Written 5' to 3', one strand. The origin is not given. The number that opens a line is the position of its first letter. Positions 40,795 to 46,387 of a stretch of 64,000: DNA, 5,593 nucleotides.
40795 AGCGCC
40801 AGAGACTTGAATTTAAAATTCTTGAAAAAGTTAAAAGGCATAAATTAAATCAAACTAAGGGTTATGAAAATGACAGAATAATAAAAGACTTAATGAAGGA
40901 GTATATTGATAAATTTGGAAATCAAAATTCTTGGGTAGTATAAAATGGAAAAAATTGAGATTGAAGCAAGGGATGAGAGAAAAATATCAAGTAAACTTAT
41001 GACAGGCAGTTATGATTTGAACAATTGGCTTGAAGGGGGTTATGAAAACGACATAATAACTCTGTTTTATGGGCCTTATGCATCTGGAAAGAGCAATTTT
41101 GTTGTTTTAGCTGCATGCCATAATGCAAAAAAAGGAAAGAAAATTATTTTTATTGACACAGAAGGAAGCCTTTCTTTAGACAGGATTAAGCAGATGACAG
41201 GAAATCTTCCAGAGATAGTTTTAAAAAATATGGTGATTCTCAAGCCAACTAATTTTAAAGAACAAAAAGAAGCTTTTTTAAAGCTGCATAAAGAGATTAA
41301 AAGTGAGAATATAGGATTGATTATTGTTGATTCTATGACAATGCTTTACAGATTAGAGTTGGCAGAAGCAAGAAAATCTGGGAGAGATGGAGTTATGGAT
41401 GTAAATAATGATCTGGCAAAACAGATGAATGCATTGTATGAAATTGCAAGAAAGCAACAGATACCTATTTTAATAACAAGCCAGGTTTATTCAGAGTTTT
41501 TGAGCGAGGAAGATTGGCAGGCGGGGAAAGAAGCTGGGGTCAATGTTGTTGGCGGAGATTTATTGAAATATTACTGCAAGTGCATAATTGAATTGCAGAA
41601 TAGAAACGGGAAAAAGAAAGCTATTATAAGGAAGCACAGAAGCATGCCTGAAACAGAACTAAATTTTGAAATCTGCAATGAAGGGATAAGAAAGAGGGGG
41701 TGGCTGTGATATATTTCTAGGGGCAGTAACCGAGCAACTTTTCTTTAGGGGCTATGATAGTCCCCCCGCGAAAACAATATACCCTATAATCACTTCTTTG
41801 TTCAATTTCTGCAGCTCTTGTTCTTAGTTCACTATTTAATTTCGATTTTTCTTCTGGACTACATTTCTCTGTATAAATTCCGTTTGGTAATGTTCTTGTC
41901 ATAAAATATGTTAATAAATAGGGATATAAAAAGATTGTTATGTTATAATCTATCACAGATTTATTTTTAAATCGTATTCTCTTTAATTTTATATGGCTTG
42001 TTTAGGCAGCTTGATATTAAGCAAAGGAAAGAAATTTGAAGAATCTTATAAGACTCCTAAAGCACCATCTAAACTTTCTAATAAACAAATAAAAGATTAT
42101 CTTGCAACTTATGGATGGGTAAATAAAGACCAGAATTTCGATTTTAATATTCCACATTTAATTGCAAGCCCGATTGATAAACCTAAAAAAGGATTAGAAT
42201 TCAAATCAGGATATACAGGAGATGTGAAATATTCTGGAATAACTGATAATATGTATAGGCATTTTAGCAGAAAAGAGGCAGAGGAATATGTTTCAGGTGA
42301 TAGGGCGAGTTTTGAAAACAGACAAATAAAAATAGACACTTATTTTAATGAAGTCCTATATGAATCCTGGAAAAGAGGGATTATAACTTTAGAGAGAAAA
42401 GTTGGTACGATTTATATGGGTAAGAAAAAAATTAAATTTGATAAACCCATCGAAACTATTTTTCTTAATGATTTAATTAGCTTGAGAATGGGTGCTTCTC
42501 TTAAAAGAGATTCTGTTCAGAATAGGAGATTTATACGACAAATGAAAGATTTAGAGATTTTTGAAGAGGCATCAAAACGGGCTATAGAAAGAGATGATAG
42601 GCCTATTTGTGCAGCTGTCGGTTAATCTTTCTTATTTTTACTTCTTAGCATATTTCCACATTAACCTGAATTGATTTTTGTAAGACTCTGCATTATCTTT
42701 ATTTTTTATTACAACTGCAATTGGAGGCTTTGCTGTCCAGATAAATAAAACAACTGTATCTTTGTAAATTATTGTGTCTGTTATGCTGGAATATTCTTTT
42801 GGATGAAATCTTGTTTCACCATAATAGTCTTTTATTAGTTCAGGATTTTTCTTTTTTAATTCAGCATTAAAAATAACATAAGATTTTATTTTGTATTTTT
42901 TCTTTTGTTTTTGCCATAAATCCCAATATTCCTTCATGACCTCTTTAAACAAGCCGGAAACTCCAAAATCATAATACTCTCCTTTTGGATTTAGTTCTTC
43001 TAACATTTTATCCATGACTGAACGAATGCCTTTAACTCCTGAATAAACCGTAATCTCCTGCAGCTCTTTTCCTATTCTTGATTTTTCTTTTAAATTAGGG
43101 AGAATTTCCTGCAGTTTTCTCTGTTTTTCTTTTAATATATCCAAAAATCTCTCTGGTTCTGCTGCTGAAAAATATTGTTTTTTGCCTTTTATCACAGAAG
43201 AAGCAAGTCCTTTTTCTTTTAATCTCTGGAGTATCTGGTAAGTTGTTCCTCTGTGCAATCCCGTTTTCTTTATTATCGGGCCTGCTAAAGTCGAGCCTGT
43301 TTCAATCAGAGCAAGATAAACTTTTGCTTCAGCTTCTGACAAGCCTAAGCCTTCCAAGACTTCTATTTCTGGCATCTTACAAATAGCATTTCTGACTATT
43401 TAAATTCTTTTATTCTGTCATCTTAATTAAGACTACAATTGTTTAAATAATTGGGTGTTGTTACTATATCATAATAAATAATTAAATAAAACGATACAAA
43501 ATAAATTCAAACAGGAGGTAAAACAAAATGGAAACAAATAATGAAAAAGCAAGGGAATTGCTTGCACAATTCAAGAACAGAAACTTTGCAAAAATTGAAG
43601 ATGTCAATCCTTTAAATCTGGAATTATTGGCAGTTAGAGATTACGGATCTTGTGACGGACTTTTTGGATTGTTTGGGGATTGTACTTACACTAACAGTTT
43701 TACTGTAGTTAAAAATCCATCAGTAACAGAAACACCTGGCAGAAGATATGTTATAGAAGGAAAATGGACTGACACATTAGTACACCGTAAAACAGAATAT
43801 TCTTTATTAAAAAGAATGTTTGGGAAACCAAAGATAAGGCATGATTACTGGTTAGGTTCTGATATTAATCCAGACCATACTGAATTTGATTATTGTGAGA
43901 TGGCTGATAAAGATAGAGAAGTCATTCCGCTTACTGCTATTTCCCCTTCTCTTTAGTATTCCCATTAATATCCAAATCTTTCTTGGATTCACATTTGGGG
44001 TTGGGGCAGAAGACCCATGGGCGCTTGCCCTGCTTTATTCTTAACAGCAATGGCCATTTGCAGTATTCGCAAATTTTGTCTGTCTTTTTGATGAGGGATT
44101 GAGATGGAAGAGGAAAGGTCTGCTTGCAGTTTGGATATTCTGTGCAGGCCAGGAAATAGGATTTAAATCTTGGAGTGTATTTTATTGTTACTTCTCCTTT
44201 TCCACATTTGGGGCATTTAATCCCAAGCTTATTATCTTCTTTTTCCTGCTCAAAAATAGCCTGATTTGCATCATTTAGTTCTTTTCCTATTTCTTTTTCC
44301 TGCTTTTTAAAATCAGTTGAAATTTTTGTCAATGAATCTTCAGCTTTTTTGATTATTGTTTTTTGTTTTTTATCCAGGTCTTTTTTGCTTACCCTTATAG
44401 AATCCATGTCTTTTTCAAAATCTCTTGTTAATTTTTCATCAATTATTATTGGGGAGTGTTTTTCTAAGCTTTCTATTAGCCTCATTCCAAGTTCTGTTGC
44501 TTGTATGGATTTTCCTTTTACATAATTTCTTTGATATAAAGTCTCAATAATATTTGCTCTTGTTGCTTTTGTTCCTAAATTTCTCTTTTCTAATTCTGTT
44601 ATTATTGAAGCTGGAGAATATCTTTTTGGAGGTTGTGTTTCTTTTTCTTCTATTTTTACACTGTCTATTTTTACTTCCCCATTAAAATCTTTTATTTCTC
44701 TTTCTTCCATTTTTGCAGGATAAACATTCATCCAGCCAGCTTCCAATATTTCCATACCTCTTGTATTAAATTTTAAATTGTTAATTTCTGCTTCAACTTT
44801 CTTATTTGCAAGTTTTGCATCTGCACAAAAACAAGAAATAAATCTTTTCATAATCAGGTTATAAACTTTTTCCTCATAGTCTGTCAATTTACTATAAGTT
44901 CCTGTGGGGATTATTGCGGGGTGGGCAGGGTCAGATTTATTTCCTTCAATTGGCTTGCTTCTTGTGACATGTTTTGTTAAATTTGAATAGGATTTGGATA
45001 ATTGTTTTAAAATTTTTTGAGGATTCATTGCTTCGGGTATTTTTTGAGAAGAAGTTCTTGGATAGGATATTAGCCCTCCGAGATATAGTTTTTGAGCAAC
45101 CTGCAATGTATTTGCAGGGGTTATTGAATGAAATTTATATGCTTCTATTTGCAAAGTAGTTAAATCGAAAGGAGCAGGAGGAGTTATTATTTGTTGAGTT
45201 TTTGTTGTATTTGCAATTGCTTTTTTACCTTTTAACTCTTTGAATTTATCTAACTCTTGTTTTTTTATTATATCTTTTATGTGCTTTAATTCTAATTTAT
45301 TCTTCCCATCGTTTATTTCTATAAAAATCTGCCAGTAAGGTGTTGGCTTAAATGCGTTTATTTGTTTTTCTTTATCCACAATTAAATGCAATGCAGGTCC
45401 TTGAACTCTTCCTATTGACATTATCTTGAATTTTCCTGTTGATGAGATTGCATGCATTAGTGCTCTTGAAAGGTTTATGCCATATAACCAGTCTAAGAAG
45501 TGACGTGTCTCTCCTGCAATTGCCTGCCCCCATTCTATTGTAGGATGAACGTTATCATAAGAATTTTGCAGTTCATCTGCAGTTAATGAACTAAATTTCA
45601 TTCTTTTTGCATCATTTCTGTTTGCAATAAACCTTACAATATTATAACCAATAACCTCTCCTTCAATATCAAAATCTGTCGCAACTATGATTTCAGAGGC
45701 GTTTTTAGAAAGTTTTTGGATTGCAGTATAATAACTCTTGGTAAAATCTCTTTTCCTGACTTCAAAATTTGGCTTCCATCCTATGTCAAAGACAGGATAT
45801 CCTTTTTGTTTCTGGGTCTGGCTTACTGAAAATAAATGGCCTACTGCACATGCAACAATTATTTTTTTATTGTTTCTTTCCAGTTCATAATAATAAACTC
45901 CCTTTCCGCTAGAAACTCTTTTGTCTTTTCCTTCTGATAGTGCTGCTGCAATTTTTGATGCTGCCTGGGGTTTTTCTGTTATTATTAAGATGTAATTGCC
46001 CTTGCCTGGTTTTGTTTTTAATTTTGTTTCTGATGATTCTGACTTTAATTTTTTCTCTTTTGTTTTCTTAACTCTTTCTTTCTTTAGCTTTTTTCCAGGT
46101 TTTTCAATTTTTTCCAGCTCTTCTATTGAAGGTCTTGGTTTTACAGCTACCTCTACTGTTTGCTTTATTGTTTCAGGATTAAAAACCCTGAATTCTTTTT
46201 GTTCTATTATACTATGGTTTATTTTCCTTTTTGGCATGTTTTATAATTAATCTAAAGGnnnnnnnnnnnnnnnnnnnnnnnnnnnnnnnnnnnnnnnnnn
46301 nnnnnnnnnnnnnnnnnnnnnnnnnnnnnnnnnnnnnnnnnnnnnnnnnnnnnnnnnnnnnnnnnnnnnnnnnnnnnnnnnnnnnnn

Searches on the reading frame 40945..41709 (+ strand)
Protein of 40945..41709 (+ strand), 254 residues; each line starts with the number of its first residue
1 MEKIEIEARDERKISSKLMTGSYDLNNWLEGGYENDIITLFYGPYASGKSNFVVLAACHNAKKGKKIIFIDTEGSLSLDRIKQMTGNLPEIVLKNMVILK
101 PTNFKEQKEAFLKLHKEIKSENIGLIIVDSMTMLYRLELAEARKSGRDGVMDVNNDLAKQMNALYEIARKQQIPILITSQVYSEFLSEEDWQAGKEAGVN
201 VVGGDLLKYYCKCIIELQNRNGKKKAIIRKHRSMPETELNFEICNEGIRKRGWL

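Call 87: search_protein_families(library=pfam, proteins=[window:40945-41709:+], max_evalue=0.0001)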
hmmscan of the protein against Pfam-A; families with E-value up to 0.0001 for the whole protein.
window:40945-41709:+ (254 aa): 7 families
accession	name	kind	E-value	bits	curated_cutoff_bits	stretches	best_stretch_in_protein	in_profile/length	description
PF08423.17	Rad51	-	1.8e-26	93.3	22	1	16-249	6-242/244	Rad51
PF00154.27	RecA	-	8.5e-10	39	27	1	16-136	31-144/262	recA bacterial DNA recombination protein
PF06745.19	ATPase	-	3.6e-07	30.2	26.6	1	20-248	3-224/231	KaiC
PF05707.18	Zot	-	1.5e-06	28.3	20.3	1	38-182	2-128/197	Zonular occludens toxin (Zot)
PF13479.12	AAA_24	-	3.2e-05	24.3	27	1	40-148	6-90/195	AAA domain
PF03796.21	DnaB_C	-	8e-05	22.6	27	0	74-182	82-179/255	DnaB-like helicase C terminal domain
PF13481.12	AAA_25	-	9.3e-05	22.6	27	0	27-138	23-159/195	AAA domain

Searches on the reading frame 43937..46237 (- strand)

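Call 87: search_protein_families(library=pfam, proteins=[window:43937-46237:-], max_evalue=0.0001)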
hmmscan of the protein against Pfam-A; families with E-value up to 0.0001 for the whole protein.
window:43937-46237:- (766 aa): 3 families
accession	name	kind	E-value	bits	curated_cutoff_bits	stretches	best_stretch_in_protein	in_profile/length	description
PF01131.25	Topoisom_bac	-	9.7e-110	367.8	35.1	1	239-621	7-406/411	DNA topoisomerase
PF01751.28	Toprim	-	7.6e-13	48.9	23.1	1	84-217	2-95/96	Toprim domain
PF01396.24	Zn_ribbon_Top1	-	2.7e-09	37.1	32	1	673-712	2-38/39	Topoisomerase DNA binding C4 zinc finger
